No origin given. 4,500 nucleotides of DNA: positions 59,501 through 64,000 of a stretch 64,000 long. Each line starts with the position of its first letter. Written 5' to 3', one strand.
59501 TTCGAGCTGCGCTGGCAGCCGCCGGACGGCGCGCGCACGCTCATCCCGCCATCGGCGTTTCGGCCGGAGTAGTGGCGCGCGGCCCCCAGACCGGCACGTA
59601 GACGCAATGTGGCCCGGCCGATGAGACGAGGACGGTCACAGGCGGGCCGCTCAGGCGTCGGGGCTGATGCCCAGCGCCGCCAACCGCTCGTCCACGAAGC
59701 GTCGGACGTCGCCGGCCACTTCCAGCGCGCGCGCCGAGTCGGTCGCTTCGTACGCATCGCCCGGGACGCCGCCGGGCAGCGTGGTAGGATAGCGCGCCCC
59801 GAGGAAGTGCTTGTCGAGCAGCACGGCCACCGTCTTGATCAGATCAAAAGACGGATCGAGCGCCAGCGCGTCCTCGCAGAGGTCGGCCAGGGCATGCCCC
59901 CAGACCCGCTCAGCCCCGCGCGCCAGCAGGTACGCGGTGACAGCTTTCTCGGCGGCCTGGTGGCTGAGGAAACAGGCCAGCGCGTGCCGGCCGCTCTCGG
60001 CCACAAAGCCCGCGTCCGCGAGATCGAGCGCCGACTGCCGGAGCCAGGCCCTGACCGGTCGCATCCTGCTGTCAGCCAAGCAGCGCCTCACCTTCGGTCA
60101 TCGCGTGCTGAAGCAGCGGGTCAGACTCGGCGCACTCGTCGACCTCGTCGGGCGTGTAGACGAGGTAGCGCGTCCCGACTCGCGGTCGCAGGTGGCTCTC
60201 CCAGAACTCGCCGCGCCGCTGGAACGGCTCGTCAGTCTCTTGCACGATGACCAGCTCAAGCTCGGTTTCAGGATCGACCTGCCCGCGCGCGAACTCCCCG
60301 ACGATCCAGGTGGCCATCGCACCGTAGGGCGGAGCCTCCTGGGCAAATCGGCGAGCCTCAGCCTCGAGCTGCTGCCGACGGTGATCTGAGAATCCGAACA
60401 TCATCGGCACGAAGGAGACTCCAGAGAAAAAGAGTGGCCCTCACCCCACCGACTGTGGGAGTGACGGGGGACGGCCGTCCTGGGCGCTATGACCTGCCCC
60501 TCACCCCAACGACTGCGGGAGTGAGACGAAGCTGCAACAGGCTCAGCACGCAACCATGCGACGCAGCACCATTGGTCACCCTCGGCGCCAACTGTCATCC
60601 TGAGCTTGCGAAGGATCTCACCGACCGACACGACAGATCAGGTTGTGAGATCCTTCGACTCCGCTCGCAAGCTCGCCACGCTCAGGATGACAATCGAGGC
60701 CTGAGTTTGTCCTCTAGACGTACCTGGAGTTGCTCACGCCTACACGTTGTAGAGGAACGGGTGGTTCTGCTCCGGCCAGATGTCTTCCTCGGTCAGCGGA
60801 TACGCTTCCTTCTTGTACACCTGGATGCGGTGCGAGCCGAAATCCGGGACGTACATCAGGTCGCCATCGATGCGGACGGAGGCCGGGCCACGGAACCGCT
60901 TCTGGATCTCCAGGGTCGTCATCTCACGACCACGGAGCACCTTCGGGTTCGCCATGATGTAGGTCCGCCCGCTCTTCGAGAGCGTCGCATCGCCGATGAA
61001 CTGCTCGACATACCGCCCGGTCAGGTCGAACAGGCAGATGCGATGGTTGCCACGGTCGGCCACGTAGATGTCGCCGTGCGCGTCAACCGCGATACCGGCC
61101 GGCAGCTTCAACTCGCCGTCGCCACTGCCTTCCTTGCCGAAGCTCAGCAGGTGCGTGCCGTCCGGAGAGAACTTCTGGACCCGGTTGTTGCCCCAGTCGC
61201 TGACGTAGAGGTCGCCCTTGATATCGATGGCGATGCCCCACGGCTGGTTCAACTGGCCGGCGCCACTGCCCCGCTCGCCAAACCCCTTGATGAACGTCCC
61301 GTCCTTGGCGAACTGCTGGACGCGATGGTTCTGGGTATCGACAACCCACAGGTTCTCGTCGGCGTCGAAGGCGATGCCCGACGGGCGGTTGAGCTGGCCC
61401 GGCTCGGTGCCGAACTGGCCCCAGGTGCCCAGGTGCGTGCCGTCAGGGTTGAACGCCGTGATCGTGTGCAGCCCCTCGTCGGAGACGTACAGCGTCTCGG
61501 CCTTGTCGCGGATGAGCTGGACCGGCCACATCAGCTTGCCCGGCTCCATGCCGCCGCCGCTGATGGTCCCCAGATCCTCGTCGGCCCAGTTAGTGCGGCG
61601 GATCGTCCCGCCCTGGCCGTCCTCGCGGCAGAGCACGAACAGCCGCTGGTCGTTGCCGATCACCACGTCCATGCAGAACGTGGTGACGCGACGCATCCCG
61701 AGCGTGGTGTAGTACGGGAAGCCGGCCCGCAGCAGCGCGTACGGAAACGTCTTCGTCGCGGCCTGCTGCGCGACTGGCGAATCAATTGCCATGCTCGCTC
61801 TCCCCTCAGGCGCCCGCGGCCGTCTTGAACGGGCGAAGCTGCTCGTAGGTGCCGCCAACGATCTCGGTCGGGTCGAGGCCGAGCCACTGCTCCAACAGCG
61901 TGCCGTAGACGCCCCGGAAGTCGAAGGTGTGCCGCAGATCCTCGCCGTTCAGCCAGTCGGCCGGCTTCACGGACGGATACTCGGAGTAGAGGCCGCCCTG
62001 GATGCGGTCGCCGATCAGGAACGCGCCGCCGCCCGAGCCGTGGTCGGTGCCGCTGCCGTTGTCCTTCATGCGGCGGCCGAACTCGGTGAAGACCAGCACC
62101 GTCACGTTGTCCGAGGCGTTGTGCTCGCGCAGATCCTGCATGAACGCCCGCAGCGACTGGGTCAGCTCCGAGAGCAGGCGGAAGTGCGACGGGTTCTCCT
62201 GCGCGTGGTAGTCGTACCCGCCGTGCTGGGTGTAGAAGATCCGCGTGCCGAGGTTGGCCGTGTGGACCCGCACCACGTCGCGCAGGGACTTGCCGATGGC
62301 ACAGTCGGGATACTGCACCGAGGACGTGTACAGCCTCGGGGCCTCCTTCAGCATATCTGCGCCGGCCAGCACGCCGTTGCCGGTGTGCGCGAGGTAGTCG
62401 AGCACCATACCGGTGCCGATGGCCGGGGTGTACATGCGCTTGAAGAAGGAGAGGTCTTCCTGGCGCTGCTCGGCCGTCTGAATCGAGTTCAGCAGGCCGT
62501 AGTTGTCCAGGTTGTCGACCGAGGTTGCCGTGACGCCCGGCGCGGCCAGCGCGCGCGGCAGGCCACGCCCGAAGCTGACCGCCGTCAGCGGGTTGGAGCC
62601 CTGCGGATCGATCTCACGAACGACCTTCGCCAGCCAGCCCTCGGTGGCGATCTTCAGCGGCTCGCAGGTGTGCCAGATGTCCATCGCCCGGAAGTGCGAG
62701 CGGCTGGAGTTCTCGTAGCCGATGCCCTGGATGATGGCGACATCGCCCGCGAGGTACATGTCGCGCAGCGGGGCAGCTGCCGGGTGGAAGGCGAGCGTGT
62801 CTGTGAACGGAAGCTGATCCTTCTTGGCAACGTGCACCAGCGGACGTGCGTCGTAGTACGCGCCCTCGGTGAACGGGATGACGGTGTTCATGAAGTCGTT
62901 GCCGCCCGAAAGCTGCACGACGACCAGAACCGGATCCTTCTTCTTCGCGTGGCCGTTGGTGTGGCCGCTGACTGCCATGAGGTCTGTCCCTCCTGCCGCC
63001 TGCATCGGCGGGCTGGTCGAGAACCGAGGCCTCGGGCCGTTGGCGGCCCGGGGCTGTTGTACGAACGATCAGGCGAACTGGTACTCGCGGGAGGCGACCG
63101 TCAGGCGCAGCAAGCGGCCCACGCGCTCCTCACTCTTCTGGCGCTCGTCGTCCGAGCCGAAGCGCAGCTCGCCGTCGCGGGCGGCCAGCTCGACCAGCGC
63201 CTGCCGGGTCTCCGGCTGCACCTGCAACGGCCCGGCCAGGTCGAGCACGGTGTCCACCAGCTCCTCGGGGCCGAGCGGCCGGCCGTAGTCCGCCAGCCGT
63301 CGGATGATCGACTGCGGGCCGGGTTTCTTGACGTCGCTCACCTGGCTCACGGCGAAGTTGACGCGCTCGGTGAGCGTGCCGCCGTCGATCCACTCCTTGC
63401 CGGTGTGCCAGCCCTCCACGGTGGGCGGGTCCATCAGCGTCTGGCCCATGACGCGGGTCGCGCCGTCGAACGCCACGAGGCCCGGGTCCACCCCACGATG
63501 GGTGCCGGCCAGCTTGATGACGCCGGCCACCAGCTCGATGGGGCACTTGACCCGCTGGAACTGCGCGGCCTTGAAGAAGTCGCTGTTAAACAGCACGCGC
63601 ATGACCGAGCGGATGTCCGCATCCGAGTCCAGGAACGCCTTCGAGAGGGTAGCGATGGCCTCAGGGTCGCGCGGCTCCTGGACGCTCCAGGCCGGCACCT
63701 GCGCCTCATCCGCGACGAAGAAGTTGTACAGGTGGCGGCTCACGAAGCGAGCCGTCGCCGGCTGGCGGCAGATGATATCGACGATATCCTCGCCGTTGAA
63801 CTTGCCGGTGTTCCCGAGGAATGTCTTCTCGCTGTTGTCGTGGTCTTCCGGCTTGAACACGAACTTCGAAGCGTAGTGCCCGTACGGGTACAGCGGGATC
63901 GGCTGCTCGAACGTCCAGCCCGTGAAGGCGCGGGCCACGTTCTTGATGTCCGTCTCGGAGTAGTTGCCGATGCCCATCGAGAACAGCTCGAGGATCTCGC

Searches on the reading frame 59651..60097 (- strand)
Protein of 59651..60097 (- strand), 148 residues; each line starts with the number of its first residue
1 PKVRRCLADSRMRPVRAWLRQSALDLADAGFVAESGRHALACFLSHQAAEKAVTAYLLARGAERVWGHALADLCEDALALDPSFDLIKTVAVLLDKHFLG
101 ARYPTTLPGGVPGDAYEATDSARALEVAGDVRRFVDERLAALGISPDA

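Call 73: search_protein_families(library=pfam, proteins=[window:59651-60097:-], max_evalue=0.001)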
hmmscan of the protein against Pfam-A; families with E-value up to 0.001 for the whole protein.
window:59651-60097:- (148 aa): 1 family
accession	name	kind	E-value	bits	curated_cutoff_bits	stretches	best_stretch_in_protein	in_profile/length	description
PF05168.19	HEPN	-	6.3e-19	68.7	22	1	15-137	1-116/117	HEPN domain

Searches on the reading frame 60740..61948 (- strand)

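Call 73: search_protein_families(library=pfam, proteins=[window:60740-61948:-], max_evalue=0.001)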
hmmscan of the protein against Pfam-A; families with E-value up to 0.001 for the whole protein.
window:60740-61948:- (402 aa): 8 families
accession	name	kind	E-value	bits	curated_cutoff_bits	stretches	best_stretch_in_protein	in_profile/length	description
PF01436.27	NHL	-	3.5e-34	115.5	20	3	233-260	1-28/28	NHL repeat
PF08450.18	SGL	-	6.9e-14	52.5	26.3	1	149-220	144-217/246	SMP-30/Gluconolactonase/LRE-like region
PF17170.10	DUF5128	-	2.5e-11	43.8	22.9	1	244-316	53-127/321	6-bladed beta-propeller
PF13449.12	Phytase-like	-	1.7e-10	41.7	27.6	0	285-322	72-110/284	Esterase-like activity of phytase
PF24684.1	Vgb_lyase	-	1.6e-08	34.1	50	1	185-299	179-283/290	Virginiamycin B lyase family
PF25021.1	TEN_NHL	-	1.7e-07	31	27.1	0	278-303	139-352/357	Teneurin NHL domain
PF22701.2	Mala_s_1-like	-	1e-05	25.8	27.5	0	142-213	90-156/195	Mal s 1 allergenic protein-like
PF06739.17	SBBP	-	2.7e-05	24.5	20.5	0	283-297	15-29/38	Beta-propeller repeat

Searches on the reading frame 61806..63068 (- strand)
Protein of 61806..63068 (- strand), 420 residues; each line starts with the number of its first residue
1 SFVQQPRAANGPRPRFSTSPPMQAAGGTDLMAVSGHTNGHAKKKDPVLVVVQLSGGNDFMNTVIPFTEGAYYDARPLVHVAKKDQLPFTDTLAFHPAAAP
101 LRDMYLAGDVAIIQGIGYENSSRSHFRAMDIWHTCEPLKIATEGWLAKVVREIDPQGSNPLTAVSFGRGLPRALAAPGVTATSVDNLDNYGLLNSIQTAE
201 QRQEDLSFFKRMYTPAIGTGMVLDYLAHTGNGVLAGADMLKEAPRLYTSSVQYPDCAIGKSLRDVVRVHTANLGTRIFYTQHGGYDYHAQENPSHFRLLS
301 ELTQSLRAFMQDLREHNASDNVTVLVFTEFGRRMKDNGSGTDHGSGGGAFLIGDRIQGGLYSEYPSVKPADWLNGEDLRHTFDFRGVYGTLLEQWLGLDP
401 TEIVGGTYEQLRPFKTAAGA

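Call 73: search_protein_families(library=pfam, proteins=[window:61806-63068:-], max_evalue=0.001)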
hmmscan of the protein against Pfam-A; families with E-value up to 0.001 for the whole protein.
window:61806-63068:- (420 aa): 1 family
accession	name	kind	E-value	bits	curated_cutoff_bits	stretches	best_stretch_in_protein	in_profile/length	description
PF07394.17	DUF1501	-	1.4e-22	80.8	27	1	271-397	240-378/390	Protein of unknown function (DUF1501)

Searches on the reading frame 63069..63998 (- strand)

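Call 73: search_protein_families(library=pfam, proteins=[window:63069-63998:-], max_evalue=0.001)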
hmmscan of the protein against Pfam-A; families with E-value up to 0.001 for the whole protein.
window:63069-63998:- (309 aa): 1 family
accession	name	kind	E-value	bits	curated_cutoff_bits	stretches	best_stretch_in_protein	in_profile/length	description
PF08811.16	DUF1800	-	1.4e-61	209.4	26.1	1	1-307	161-418/419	Protein of unknown function (DUF1800)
